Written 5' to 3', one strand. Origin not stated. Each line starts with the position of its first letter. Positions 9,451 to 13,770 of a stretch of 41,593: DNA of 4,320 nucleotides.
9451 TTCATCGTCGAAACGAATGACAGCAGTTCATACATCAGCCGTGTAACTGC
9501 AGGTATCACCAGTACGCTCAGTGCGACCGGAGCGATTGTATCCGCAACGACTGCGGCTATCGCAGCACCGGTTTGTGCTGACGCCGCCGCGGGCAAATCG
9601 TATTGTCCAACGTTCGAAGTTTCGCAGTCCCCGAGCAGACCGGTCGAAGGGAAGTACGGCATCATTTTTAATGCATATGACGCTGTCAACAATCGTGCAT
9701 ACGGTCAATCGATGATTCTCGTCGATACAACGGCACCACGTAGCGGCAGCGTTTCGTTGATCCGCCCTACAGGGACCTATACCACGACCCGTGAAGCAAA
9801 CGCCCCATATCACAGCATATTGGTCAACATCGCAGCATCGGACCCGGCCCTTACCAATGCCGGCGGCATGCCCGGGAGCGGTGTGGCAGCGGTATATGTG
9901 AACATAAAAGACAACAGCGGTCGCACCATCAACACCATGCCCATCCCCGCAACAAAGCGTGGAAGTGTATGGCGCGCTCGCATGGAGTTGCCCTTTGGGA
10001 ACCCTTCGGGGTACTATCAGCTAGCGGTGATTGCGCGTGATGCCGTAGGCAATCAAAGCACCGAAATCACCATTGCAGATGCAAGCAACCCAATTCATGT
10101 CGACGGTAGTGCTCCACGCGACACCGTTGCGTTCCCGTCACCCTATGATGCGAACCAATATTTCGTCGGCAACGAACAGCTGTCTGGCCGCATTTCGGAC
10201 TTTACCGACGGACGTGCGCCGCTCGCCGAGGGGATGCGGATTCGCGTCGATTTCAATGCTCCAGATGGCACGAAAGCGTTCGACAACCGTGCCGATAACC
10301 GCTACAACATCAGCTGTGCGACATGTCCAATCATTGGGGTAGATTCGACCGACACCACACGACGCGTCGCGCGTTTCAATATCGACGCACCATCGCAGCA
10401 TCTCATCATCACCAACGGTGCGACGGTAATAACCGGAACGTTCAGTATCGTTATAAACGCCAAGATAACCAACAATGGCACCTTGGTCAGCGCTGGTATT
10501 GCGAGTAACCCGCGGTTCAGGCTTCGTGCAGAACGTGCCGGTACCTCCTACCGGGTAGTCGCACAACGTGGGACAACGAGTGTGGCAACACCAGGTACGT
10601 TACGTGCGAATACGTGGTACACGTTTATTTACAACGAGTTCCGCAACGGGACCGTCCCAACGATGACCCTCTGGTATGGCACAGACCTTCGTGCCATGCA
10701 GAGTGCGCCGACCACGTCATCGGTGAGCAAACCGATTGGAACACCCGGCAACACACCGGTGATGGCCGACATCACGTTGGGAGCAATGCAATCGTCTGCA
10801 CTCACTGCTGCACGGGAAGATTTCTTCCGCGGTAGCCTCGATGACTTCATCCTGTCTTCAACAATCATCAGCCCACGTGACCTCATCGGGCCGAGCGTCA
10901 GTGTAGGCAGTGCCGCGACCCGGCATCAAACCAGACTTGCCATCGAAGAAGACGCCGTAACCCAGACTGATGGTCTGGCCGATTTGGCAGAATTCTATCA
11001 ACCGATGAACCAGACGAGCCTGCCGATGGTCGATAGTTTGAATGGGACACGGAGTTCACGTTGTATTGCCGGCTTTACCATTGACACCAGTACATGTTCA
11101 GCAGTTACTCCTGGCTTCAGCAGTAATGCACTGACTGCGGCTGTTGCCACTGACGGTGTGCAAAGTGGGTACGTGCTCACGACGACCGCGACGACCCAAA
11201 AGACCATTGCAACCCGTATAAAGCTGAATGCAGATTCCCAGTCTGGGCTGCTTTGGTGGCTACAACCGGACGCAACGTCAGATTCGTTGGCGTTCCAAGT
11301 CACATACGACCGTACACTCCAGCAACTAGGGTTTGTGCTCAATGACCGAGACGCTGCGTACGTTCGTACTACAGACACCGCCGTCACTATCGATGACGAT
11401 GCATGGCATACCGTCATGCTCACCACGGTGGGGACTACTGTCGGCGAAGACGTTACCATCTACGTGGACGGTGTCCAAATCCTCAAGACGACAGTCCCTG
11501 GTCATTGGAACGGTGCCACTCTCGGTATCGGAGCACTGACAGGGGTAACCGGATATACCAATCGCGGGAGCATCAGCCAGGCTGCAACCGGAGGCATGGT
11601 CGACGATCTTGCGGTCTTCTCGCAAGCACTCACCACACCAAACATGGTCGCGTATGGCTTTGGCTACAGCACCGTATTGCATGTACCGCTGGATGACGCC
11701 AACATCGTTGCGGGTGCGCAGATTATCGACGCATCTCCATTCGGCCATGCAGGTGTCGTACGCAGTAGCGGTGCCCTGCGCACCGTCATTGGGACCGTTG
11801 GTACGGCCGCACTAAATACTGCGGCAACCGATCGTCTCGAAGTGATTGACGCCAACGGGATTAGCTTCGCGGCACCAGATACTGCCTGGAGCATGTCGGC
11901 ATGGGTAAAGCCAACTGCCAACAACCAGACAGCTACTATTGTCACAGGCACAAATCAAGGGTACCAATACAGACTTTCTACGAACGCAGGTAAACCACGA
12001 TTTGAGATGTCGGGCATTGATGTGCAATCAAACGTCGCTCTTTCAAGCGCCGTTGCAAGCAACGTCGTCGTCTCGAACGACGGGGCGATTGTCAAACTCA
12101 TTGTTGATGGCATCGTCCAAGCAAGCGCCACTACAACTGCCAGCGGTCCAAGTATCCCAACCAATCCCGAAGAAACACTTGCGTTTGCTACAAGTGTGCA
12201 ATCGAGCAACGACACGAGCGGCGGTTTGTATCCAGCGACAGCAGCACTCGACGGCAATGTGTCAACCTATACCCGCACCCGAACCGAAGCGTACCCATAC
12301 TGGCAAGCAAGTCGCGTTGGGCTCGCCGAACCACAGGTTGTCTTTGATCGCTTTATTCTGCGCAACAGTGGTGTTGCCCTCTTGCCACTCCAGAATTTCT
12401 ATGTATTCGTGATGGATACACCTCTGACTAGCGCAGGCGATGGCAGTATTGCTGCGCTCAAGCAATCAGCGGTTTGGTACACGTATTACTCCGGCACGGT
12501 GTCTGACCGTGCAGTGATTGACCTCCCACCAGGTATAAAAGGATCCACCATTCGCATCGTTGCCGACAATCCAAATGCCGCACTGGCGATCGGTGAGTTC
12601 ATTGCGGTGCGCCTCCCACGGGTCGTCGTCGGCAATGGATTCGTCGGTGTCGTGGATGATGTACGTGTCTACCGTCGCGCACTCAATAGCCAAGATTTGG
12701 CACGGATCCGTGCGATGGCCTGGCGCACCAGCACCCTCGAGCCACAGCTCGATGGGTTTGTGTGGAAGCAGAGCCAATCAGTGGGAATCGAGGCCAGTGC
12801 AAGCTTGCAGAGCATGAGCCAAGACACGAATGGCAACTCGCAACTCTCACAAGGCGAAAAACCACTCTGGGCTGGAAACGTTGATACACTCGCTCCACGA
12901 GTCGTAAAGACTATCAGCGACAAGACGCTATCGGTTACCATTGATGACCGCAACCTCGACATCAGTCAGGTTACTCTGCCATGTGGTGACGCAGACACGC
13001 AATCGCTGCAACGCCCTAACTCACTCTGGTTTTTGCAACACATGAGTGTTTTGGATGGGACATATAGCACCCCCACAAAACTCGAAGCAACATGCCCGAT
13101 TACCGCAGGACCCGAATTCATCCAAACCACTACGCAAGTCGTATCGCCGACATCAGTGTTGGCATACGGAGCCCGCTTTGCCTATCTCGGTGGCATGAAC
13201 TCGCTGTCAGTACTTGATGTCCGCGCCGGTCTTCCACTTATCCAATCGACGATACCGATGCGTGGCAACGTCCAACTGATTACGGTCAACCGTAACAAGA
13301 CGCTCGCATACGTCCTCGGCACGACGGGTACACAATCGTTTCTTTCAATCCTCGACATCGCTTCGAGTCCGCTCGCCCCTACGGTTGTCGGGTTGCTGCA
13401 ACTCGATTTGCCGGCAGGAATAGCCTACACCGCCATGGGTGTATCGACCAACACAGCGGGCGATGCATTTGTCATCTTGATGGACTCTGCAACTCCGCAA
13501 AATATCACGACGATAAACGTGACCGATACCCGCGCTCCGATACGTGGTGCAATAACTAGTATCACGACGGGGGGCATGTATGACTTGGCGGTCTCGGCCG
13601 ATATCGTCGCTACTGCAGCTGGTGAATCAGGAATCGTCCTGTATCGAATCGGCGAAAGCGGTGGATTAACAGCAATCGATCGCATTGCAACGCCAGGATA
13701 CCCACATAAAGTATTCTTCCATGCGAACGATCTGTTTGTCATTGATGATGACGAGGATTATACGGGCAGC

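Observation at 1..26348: Tandem giant 'mega-lectin' gene pair (membrane-embedded >=6.4k-aa protein plus secreted 2.3k-aa protein) as a candidate undescribed cell-surface system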

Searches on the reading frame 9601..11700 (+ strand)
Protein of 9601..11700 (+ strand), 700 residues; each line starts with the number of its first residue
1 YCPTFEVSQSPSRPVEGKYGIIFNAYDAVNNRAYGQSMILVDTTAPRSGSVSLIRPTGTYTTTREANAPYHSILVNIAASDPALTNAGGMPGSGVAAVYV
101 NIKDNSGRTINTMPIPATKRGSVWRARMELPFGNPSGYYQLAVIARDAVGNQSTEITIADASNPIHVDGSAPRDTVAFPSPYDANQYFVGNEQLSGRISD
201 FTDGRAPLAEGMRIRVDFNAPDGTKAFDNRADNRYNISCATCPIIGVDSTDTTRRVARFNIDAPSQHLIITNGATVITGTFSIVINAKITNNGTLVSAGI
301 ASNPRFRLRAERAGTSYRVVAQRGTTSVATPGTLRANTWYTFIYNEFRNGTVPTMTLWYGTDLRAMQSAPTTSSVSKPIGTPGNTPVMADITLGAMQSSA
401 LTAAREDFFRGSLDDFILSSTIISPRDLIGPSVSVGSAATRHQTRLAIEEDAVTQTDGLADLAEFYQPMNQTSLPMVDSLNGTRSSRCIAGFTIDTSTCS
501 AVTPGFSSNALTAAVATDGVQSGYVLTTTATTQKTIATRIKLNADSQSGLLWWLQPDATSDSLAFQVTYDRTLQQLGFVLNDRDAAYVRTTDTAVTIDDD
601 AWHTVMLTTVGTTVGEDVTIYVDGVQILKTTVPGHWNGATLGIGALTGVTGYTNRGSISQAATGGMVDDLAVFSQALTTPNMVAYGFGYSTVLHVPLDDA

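Call 23: search_protein_families(library=pfam, proteins=[window:9601-11700:+], max_evalue=0.01)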
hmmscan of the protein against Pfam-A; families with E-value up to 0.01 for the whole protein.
window:9601-11700:+ (700 aa): 4 families
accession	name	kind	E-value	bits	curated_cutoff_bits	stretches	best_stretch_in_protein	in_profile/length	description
PF13385.13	Laminin_G_3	-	1.5e-10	41.8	27.6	1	518-679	5-147/151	Concanavalin A-like lectin/glucanases superfamily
PF13750.12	Big_3_3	-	0.0058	16.8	27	0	13-46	11-46/157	Bacterial Ig-like domain (group 3)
PF13860.13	FlgD_ig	-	0.0068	16.8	27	0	92-123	19-50/79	FlgD Ig-like domain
PF01835.25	MG2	-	0.0078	17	32.8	0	96-148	34-86/96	MG2 domain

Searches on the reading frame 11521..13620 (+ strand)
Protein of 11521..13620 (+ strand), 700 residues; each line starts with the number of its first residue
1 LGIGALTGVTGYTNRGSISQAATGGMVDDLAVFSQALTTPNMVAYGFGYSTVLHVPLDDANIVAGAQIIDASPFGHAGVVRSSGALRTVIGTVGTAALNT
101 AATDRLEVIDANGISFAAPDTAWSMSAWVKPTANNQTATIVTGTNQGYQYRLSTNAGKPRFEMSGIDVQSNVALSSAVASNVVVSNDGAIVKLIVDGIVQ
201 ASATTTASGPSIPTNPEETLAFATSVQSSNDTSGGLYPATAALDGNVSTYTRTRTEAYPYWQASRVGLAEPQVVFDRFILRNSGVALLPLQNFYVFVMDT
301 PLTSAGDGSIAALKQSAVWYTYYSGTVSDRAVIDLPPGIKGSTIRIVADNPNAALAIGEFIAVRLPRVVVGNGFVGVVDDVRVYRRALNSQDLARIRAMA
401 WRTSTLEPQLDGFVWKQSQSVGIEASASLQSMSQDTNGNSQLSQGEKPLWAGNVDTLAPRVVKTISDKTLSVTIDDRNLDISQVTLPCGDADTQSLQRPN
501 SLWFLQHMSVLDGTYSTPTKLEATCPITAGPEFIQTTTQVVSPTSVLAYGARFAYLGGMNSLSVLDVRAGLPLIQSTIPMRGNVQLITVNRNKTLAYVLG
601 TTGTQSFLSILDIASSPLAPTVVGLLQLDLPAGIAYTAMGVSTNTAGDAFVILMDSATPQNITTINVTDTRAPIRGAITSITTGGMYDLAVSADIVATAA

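Call 23: search_protein_families(library=pfam, proteins=[window:11521-13620:+], max_evalue=0.01)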
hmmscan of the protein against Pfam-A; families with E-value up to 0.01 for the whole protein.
window:11521-13620:+ (700 aa): 1 family
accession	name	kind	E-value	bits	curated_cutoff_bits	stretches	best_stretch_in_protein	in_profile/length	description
PF13385.13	Laminin_G_3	-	5.3e-15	56.3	27.6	1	119-226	15-125/151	Concanavalin A-like lectin/glucanases superfamily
